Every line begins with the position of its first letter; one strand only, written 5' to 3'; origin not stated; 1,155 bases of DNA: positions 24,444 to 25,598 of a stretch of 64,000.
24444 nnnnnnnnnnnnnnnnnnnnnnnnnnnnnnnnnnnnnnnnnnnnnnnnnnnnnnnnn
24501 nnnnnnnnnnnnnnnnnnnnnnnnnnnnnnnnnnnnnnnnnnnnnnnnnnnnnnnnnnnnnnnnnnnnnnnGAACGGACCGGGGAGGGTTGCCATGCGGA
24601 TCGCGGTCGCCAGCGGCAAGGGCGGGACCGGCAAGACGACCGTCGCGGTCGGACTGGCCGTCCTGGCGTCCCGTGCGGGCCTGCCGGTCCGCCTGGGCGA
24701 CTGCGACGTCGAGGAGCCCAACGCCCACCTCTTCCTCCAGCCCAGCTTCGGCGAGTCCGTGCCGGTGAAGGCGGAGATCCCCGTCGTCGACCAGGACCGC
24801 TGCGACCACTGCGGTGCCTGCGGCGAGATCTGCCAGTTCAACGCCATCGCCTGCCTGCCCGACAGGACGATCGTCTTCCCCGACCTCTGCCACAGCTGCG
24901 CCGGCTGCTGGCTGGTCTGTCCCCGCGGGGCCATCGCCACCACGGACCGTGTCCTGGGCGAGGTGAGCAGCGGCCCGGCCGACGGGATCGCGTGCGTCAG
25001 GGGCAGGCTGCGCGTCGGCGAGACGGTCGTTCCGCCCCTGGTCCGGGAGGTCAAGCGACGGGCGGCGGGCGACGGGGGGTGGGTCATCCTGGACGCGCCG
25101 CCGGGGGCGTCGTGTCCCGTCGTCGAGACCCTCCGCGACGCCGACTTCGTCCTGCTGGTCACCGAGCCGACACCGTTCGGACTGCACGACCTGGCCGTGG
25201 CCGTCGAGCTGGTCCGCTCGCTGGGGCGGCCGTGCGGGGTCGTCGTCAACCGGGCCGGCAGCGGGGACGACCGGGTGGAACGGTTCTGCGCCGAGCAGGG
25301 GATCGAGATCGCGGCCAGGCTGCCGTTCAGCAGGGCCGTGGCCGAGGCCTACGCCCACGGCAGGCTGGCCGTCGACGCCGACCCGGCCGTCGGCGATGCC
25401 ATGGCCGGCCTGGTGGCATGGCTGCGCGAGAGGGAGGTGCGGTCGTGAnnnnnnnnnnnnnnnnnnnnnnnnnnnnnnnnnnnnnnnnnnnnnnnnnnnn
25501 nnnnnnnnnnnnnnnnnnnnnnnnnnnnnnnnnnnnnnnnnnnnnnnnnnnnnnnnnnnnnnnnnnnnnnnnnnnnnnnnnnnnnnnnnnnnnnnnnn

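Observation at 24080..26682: NifX-like / MinD-ferredoxin / MinD-ferredoxin / NifX-like four-gene operon with AT-rich palindromic operator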

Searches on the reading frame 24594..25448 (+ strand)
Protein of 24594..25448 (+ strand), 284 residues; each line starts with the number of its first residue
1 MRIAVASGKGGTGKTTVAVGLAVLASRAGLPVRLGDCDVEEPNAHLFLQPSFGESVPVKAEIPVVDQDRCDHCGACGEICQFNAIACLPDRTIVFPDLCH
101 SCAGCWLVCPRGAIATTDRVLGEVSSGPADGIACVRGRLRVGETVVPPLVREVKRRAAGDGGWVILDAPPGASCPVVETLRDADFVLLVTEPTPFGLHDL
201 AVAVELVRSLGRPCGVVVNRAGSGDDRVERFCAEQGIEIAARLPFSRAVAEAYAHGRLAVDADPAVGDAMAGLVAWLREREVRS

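Call 3: search_protein_families(library=pfam, proteins=[window:24594-25448:+], max_evalue=0.01)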
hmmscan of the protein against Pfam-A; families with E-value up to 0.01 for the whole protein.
window:24594-25448:+ (284 aa): 14 families
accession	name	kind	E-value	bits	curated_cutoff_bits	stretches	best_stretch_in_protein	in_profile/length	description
PF01656.29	CbiA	-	1.9e-17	63.8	25.4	1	3-257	1-123/125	CobQ/CobB/MinD/ParA nucleotide binding domain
PF10609.15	ParA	-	2.7e-12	47.1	27.1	1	3-48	6-51/246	NUBPL iron-transfer P-loop NTPase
PF00037.32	Fer4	-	5.3e-11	42.3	21.1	2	63-85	1-23/24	4Fe-4S binding domain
PF13614.12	AAA_31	-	5.3e-08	33.4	27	1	3-39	4-40/177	AAA domain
PF12837.12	Fer4_6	-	3.6e-07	30.2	25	1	62-85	1-24/24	4Fe-4S binding domain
PF14697.11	Fer4_21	-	0.00015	22.2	35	1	64-114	2-57/59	4Fe-4S dicluster domain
PF12838.12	Fer4_7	-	0.00016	22.5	27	2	69-113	1-52/52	4Fe-4S dicluster domain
PF13187.11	Fer4_9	-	0.00016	22.1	27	1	69-114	1-52/52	4Fe-4S dicluster domain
PF13237.11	Fer4_10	-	0.00024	21.4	25.5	0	96-118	6-30/53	4Fe-4S dicluster domain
PF13481.12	AAA_25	-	0.0025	17.9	27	0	4-42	36-73/195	AAA domain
PF13500.12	AAA_26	-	0.0028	18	27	0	186-250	131-195/198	AAA domain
PF09140.17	MipZ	-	0.0037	17.1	20.7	1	2-48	2-48/262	ATPase MipZ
PF12797.12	Fer4_2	-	0.0042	17.4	24.5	1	62-80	2-20/22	4Fe-4S binding domain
PF02374.21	ArsA_ATPase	-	0.0096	15.6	24.3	0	1-29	1-29/305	Anion-transporting ATPase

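Call 4: search_protein_families(library=ncbifam, proteins=[window:24594-25448:+], max_evalue=0.01)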
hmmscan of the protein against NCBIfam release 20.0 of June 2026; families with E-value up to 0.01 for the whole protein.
window:24594-25448:+ (284 aa): 41 families (the best 25 are shown)
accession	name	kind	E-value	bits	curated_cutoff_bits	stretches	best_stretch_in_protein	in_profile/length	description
NF041546.1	ParA_partition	equivalog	7.6e-17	61.5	180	2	148-265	65-190/203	ParA family partition ATPase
TIGR01969.1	minD_arch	subfamily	2.4e-15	56.4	201.75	2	2-48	2-48/251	cell division ATPase MinD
NF041136.1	MrpORP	equivalog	2.9e-12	46.5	450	1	2-45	7-50/365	iron-sulfur cluster carrier protein MrpORP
NF038196.1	ferrodoxin_EFR1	subfamily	7e-09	36.1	75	1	62-117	179-232/242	EFR1 family ferrodoxin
TIGR03371.1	cellulose_yhjQ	equivalog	2e-08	34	157.85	1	2-40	3-41/246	cellulose biosynthesis protein BcsQ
TIGR03815.1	CpaE_hom_Actino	equivalog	2.7e-08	33.3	154.45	2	3-38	114-149/340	septum site-determining protein Ssd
NF040770.1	hetero_SS_HdrA2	exception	9e-08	30.7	1100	1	58-117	567-626/777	CoB-CoM heterodisulfide reductase HdrA2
NF041891.1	hdrA_Methbact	equivalog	5.8e-07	28.1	1300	1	56-117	560-621/762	ferredoxin:CoB-CoM heterodisulfide reductase subunit HdrA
TIGR02700.1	flavo_MJ0208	hypoth_equivalog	1.6e-06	27.6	251.35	1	55-117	134-197/234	dihydromethanopterin reductase (acceptor)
TIGR03294.1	FrhG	equivalog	3.5e-06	26.9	245.5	1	61-115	167-221/228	coenzyme F420 hydrogenase subunit gamma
TIGR01968.1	minD_bact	equivalog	1.2e-05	24.8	212.9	1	3-43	4-44/261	septum site-determining protein MinD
TIGR02179.1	PorD_KorD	subfamily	1.5e-05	25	60.05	0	93-118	21-46/78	2-oxoacid:acceptor oxidoreductase, delta subunit, pyruvate/2-ketoisovalerate family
NF043069.1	T4HPD_activ_SAM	equivalog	1.8e-05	24.3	425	1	57-114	41-97/299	trans-4-hydroxy-L-proline dehydratase activase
NF045874.1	Vhu_polyferre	exception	2e-05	23.5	600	1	37-115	234-310/381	F420-non-reducing hydrogenase associated-polyferredoxin VhuB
NF006221.0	PRK08348.1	subfamily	2.1e-05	24.2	124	1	64-120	40-98/136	NADH-plastoquinone oxidoreductase subunit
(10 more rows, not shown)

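Call 8: find_encoding_contigs(protein=window:24594-25448:+, flank=10000, max_places=6)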
Protein window:24594-25448:+ (284 aa): 5 contigs read that carry it; 3 places shown.
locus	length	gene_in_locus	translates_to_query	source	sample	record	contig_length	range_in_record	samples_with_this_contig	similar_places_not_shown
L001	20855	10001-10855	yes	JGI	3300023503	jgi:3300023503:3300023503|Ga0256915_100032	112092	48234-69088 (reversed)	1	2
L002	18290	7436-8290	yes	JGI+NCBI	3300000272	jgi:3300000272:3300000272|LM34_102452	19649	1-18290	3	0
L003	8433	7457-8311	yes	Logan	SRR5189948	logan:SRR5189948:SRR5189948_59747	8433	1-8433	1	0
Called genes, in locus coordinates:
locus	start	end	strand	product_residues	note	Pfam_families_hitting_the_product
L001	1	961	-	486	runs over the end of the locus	PF00291:PALP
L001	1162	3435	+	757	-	PF00330:Aconitase, PF00694:Aconitase_C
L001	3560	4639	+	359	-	-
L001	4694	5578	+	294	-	PF00535:Glycos_transf_2, PF10111:Glyco_tranf_2_2, PF13641:Glyco_tranf_2_3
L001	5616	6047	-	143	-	PF00472:RF-1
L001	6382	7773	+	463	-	PF00753:Lactamase_B, PF23023:Anti-Pycsar_Apyc1 (weak), PF12706:Lactamase_B_2, PF16661:Lactamase_B_6, PF10996:Beta-Casp, PF07521:RMMBL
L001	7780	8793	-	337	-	PF01555:N6_N4_Mtase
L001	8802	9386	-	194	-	PF01914:MarC, PF03741:TerC (faint)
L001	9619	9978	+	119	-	PF02579:Nitro_FeMo-Co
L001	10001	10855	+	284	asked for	PF01656:CbiA, PF10609:ParA, PF13614:AAA_31 (faint), PF00037:Fer4 (weak), PF12837:Fer4_6 (faint)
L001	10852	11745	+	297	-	PF01656:CbiA, PF10609:ParA (faint), PF13484:Fer4_16 (faint), PF25160:LdpA_Fe-S-bd (faint), PF12838:Fer4_7, PF14697:Fer4_21, PF13187:Fer4_9, PF00037:Fer4 (weak), +3 more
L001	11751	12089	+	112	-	PF02579:Nitro_FeMo-Co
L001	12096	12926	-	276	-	PF22435:MRM3-like_sub_bind, PF00588:SpoU_methylase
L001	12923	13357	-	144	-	PF13279:4HBT_2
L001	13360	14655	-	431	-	PF01773:Nucleos_tra2_N, PF07670:Gate, PF07662:Nucleos_tra2_C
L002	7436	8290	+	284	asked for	PF01656:CbiA, PF10609:ParA, PF13614:AAA_31 (faint), PF00037:Fer4 (weak), PF12837:Fer4_6 (faint)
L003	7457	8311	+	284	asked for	PF01656:CbiA, PF10609:ParA, PF13614:AAA_31 (faint), PF00037:Fer4 (weak), PF12837:Fer4_6 (faint)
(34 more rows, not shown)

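Call 13: find_homologous_proteins(query=window:24594-25448:+, max_evalue=0.00001)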
Query window:24594-25448:+ (284 aa): 8000 proteins with E <= 0.00001 among 8000 candidates; the best 120 are listed.
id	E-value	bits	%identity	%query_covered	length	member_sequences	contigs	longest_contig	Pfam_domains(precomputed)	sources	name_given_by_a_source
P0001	6.4e-185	631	100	100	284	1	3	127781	PF10609.16,PF01656.30,PF13614.13,PF12837.13,PF00037.33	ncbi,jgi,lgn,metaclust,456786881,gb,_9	metaclust:\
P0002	8.1e-118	411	66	99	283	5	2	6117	PF00142.25,PF10609.16,PF01656.30,PF13614.13,PF12837.13,PF00037.33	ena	-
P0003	1.2e-117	411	65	99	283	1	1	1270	PF00142.25,PF14697.12,PF10609.16,PF01656.30,PF13614.13,PF12837.13,PF00037.33,PF12838.13,PF13237.12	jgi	jgi:MinD superfamily P-loop ATPase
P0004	4.4e-117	409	67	99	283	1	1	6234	PF00142.25,PF14697.12,PF10609.16,PF01656.30,PF13614.13,PF12837.13,PF00037.33,PF12838.13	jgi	jgi:MinD superfamily P-loop ATPase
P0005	6.9e-116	405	63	100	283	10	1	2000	PF00142.25,PF10609.16,PF01656.30,PF13614.13,PF12837.13,PF00037.33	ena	-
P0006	1.8e-115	403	63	100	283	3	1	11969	PF00142.25,PF14697.12,PF10609.16,PF01656.30,PF13614.13,PF12837.13,PF00037.33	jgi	jgi:MinD superfamily P-loop ATPase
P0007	3.7e-115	402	65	99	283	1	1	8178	PF14697.12,PF10609.16,PF01656.30,PF13614.13,PF12837.13,PF00037.33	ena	-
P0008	6.1e-115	402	67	100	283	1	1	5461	PF00142.25,PF14697.12,PF10609.16,PF01656.30,PF13614.13,PF12837.13,PF00037.33,PF12838.13,PF13187.12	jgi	jgi:MinD superfamily P-loop ATPase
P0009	9.8e-115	401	66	99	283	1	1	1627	PF00142.25,PF14697.12,PF10609.16,PF01656.30,PF13614.13,PF12837.13,PF00037.33,PF09140.18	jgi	jgi:MinD superfamily P-loop ATPase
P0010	1.4e-114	401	66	99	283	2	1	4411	PF00142.25,PF14697.12,PF10609.16,PF01656.30,PF13614.13,PF12837.13,PF00037.33,PF13187.12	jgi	jgi:MinD superfamily P-loop ATPase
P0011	8.4e-114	398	64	100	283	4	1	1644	PF00142.25,PF14697.12,PF10609.16,PF01656.30,PF13614.13,PF12837.13,PF00037.33,PF09140.18,PF12838.13,PF13481.13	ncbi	-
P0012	9.4e-114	398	64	100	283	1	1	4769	PF00142.25,PF14697.12,PF10609.16,PF01656.30,PF13614.13,PF12837.13,PF00037.33,PF09140.18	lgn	-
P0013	1.7e-113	397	63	100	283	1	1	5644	PF00142.25,PF14697.12,PF10609.16,PF01656.30,PF13614.13,PF12837.13,PF00037.33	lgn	-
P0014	1.8e-113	397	64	99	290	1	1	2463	PF00142.25,PF14697.12,PF10609.16,PF01656.30,PF13614.13,PF12837.13,PF00037.33,PF12838.13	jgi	jgi:MinD superfamily P-loop ATPase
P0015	2.3e-113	396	64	99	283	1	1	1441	PF00142.25,PF14697.12,PF10609.16,PF01656.30,PF13614.13,PF12837.13,PF00037.33,PF12838.13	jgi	jgi:MinD superfamily P-loop ATPase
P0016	3.1e-113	396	64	100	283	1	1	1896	PF00142.25,PF14697.12,PF10609.16,PF01656.30,PF13614.13,PF12837.13,PF00037.33,PF13481.13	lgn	-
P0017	3.9e-113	396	63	100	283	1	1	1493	PF00142.25,PF14697.12,PF10609.16,PF01656.30,PF13614.13,PF12837.13,PF00037.33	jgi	-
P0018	5.0e-113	395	66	99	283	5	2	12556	PF00142.25,PF10609.16,PF01656.30,PF13614.13,PF12837.13,PF00037.33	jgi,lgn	-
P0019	8.2e-113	395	63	100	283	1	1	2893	PF00142.25,PF14697.12,PF10609.16,PF01656.30,PF13614.13,PF12837.13,PF00037.33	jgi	-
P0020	1.3e-112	394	64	99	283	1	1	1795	PF00142.25,PF14697.12,PF10609.16,PF01656.30,PF13614.13,PF12837.13,PF00037.33,PF12838.13,PF13187.12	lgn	-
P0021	2.1e-112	393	63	100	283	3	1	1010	PF00142.25,PF14697.12,PF10609.16,PF01656.30,PF13614.13,PF12837.13,PF00037.33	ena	-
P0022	2.9e-112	393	63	100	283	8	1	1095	PF00142.25,PF14697.12,PF10609.16,PF01656.30,PF13614.13,PF12837.13,PF00037.33,PF12838.13,PF13187.12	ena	-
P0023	1.0e-111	391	62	99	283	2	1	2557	PF00142.25,PF10609.16,PF01656.30,PF13614.13,PF12837.13,PF00037.33,PF13237.12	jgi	jgi:MinD superfamily P-loop ATPase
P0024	1.1e-111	391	62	100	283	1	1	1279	PF00142.25,PF10609.16,PF01656.30,PF13614.13,PF12837.13,PF00037.33,PF09140.18,PF12838.13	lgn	-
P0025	5.3e-111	389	62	100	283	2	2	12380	PF00142.25,PF10609.16,PF01656.30,PF13614.13,PF12837.13,PF00037.33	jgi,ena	-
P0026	6.6e-111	388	66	99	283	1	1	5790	PF00142.25,PF10609.16,PF01656.30,PF13614.13,PF00037.33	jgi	jgi:MinD superfamily P-loop ATPase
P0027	3.1e-110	386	63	99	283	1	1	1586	PF00142.25,PF14697.12,PF10609.16,PF01656.30,PF13614.13,PF12837.13,PF00037.33,PF12838.13,PF13187.12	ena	-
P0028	1.2e-109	384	62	100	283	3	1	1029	PF00142.25,PF10609.16,PF01656.30,PF13614.13,PF12837.13,PF00037.33,PF12838.13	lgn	-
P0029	1.5e-109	384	62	100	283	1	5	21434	PF00142.25,PF10609.16,PF01656.30,PF13614.13,PF12837.13,PF00037.33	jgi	-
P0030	1.4e-108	381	61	100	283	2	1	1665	PF00142.25,PF10609.16,PF01656.30,PF13614.13,PF12837.13,PF00037.33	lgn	-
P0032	2.5e-107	377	61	99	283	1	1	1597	PF00142.25,PF14697.12,PF10609.16,PF01656.30,PF13614.13,PF12837.13,PF00037.33,PF09140.18,PF02374.22,PF13187.12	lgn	-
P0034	9.8e-107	375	62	99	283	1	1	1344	PF00142.25,PF14697.12,PF10609.16,PF01656.30,PF13614.13,PF12837.13,PF00037.33,PF09140.18,PF12838.13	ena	-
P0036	2.2e-105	370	59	100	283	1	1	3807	PF00142.25,PF14697.12,PF10609.16,PF01656.30,PF13614.13,PF12837.13,PF00037.33,PF09140.18,PF12838.13,PF13187.12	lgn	-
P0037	4.9e-105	369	59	99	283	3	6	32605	PF00142.25,PF14697.12,PF10609.16,PF01656.30,PF13614.13,PF12837.13,PF00037.33,PF09140.18,PF12838.13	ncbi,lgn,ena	-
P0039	4.6e-104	366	58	100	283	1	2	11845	PF00142.25,PF14697.12,PF10609.16,PF01656.30,PF13614.13,PF12837.13,PF00037.33,PF09140.18,PF12838.13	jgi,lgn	-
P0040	4.8e-104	366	59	100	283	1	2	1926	PF00142.25,PF10609.16,PF01656.30,PF13614.13,PF12837.13,PF00037.33,PF09140.18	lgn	-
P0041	1.4e-103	364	59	100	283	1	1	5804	PF00142.25,PF10609.16,PF01656.30,PF13614.13,PF12837.13,PF00037.33,PF12838.13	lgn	-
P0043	3.0e-103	363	60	99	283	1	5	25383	PF00142.25,PF10609.16,PF01656.30,PF13614.13,PF12837.13,PF00037.33,PF09140.18,PF12838.13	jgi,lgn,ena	-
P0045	2.4e-102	360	63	91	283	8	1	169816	PF00142.25,PF14697.12,PF10609.16,PF01656.30,PF13614.13,PF12837.13,PF00037.33,PF09140.18,PF12838.13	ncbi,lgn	ncbi:MAG: ATP-binding protein [bacterium]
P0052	6.7e-100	352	59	100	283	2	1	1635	PF00142.25,PF14697.12,PF10609.16,PF01656.30,PF13614.13,PF12837.13,PF00037.33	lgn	-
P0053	8.4e-100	352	58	98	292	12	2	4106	PF00142.25,PF14697.12,PF10609.16,PF01656.30,PF13614.13,PF12837.13,PF00037.33,PF09140.18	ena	-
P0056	6.2e-98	346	59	96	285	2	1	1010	PF00142.25,PF10609.16,PF01656.30,PF13614.13,PF12837.13,PF00037.33,PF09140.18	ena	-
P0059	3.6e-97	343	56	99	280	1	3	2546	PF00142.25,PF10609.16,PF01656.30,PF13614.13,PF12837.13,PF00037.33,PF13484.12,PF12838.13,PF13187.12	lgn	-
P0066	3.0e-96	340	58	98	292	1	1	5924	PF00142.25,PF14697.12,PF10609.16,PF01656.30,PF13614.13,PF12837.13,PF00037.33,PF13187.12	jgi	jgi:MinD superfamily P-loop ATPase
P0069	6.6e-96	339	58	96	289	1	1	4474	PF00142.25,PF10609.16,PF01656.30,PF13614.13,PF12837.13,PF00037.33,PF09140.18,PF12838.13,PF02374.22,PF13237.12,PF13481.13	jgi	jgi:MinD superfamily P-loop ATPase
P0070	1.4e-95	338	57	96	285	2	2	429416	PF00142.25,PF14697.12,PF10609.16,PF01656.30,PF13614.13,PF12837.13,PF00037.33,PF12838.13,PF13237.12,PF13187.12,PF13481.13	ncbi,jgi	-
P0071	1.5e-95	338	56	99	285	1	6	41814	PF00142.25,PF10609.16,PF01656.30,PF13614.13,PF12837.13,PF00037.33,PF13484.12,PF12838.13,PF13187.12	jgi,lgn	-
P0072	1.8e-95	338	55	98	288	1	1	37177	PF00142.25,PF10609.16,PF01656.30,PF13614.13,PF00037.33,PF13187.12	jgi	-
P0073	2.2e-95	337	56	99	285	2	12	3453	PF00142.25,PF10609.16,PF01656.30,PF13614.13,PF12837.13,PF00037.33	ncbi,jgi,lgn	jgi:MinD superfamily P-loop ATPase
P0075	2.8e-95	337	57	98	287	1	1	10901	PF00142.25,PF14697.12,PF10609.16,PF01656.30,PF13614.13,PF12837.13,PF00037.33,PF13187.12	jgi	-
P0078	3.9e-95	337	56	99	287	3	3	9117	PF00142.25,PF10609.16,PF01656.30,PF13614.13,PF00037.33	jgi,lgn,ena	jgi:MinD superfamily P-loop ATPase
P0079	4.3e-95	337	60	98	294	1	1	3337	PF00142.25,PF14697.12,PF10609.16,PF12837.13,PF13484.12,PF12838.13,PF01656.30,PF13614.13,PF00037.33,PF09140.18,PF13237.12,PF13187.12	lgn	-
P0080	4.3e-95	336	56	98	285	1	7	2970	PF00142.25,PF10609.16,PF01656.30,PF13614.13,PF12837.13,PF00037.33,PF12838.13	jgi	jgi:MinD superfamily P-loop ATPase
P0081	4.4e-95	336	56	99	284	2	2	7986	PF00142.25,PF14697.12,PF10609.16,PF01656.30,PF13614.13,PF12837.13,PF00037.33,PF09140.18,PF12838.13,PF13187.12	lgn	-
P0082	5.5e-95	336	56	99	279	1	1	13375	PF00142.25,PF14697.12,PF10609.16,PF12837.13,PF12838.13,PF01656.30,PF12797.13,PF13614.13,PF00037.33,PF25160.2,PF13237.12,PF13187.12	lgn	-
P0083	5.8e-95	336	56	99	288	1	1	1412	PF00142.25,PF14697.12,PF10609.16,PF01656.30,PF13614.13,PF12837.13,PF00037.33,PF09140.18,PF13237.12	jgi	jgi:MinD superfamily P-loop ATPase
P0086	1.3e-94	335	56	100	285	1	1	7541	PF00142.25,PF14697.12,PF10609.16,PF12837.13,PF12838.13,PF01656.30,PF12797.13,PF13614.13,PF00037.33,PF09140.18,PF13237.12,PF13187.12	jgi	-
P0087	1.3e-94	335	54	100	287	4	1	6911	PF00142.25,PF14697.12,PF10609.16,PF01656.30,PF12797.13,PF13614.13,PF12837.13,PF00037.33,PF09140.18,PF12838.13,PF13237.12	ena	-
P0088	2.0e-94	334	54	99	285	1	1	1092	PF00142.25,PF14697.12,PF10609.16,PF12837.13,PF12838.13,PF01656.30,PF13614.13,PF00037.33,PF09140.18,PF25160.2,PF13237.12,PF13187.12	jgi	-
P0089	3.9e-94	333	55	99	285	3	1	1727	PF00142.25,PF14697.12,PF10609.16,PF01656.30,PF13614.13,PF12837.13,PF00037.33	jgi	-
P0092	9.1e-94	332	53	99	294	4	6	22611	PF00142.25,PF10609.16,PF01656.30,PF13614.13,PF12837.13,PF00037.33,PF09140.18,PF13484.12,PF12838.13,PF13237.12,PF13187.12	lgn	-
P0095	1.2e-93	332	54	99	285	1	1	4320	PF00142.25,PF14697.12,PF10609.16,PF01656.30,PF12797.13,PF13614.13,PF12837.13,PF00037.33,PF09140.18,PF12838.13,PF13187.12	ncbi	-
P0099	2.1e-93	331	56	93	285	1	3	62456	PF00142.25,PF14697.12,PF10609.16,PF12837.13,PF13484.12,PF12838.13,PF02374.22,PF16575.12,PF01656.30,PF13614.13,PF00037.33,PF09140.18,PF25160.2,PF13187.12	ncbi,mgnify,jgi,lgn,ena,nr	ncbi:MAG: P-loop NTPase [Phycisphaerae bacterium]|mgnify:FL=1|nr:P-loop NTPase [Phycisphaerae bacter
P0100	3.4e-93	330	56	93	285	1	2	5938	PF00142.25,PF14697.12,PF10609.16,PF12837.13,PF13484.12,PF12838.13,PF16575.12,PF01656.30,PF13614.13,PF00037.33,PF09140.18,PF25160.2,PF13187.12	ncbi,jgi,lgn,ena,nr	ncbi:MAG TPA: ATP-binding protein [Phycisphaerae bacterium]|nr:ATP-binding protein [Phycisphaerae ba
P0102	4.2e-93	330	53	99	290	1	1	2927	PF00142.25,PF14697.12,PF10609.16,PF12837.13,PF12838.13,PF01656.30,PF13614.13,PF00037.33,PF09140.18,PF25160.2,PF13237.12,PF13187.12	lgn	-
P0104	5.0e-93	330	56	93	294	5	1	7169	PF00142.25,PF14697.12,PF10609.16,PF01656.30,PF13614.13,PF12837.13,PF00037.33,PF12838.13,PF13237.12,PF13187.12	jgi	-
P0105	5.7e-93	330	55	99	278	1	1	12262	PF00142.25,PF14697.12,PF10609.16,PF12837.13,PF13484.12,PF12838.13,PF01656.30,PF12797.13,PF13614.13,PF00037.33,PF25160.2,PF13237.12,PF13187.12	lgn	-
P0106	6.3e-93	329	54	99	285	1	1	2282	PF00142.25,PF14697.12,PF10609.16,PF12837.13,PF12838.13,PF01656.30,PF12797.13,PF13614.13,PF00037.33,PF09140.18,PF13237.12,PF13187.12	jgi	-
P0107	6.9e-93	329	57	93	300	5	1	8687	PF00142.25,PF14697.12,PF10609.16,PF01656.30,PF13614.13,PF12837.13,PF00037.33,PF12838.13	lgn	-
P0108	7.0e-93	329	56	94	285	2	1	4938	PF00142.25,PF10609.16,PF01656.30,PF13614.13,PF12837.13,PF00037.33,PF09140.18,PF12838.13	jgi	jgi:MinD superfamily P-loop ATPase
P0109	7.5e-93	329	54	96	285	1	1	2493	PF00142.25,PF14697.12,PF10609.16,PF01656.30,PF12797.13,PF13614.13,PF12837.13,PF00037.33,PF09140.18,PF12838.13,PF13187.12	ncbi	-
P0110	8.6e-93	329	54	100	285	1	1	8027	PF00142.25,PF14697.12,PF10609.16,PF01656.30,PF12797.13,PF13614.13,PF12837.13,PF00037.33,PF09140.18,PF12838.13,PF13187.12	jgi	-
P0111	8.9e-93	329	54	99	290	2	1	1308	PF00142.25,PF14697.12,PF10609.16,PF12837.13,PF12838.13,PF01656.30,PF13614.13,PF00037.33,PF09140.18,PF25160.2,PF13237.12,PF13187.12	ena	-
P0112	9.0e-93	329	56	96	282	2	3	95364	PF00142.25,PF14697.12,PF10609.16,PF01656.30,PF13614.13,PF12837.13,PF00037.33,PF12838.13,PF25160.2,PF13237.12,PF13187.12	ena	-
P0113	9.1e-93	329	58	99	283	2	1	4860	PF00142.25,PF14697.12,PF10609.16,PF01656.30,PF12797.13,PF13614.13,PF12837.13,PF00037.33,PF12838.13,PF13237.12,PF13187.12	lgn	-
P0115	1.1e-92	329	54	99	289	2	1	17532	PF00142.25,PF14697.12,PF10609.16,PF12837.13,PF12838.13,PF01656.30,PF13614.13,PF00037.33,PF09140.18,PF25160.2,PF13237.12,PF13187.12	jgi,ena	-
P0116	1.5e-92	328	55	99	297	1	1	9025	PF00142.25,PF10609.16,PF01656.30,PF13614.13,PF12837.13,PF00037.33,PF09140.18,PF13237.12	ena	-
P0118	1.8e-92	328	56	93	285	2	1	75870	PF00142.25,PF14697.12,PF10609.16,PF12837.13,PF13484.12,PF12838.13,PF16575.12,PF01656.30,PF13614.13,PF00037.33,PF09140.18,PF25160.2,PF13237.12,PF13187.12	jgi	jgi:MinD superfamily P-loop ATPase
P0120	2.1e-92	328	55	99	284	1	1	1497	PF00142.25,PF14697.12,PF16575.12,PF10609.16,PF01656.30,PF13614.13,PF12837.13,PF00037.33,PF12838.13,PF13237.12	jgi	-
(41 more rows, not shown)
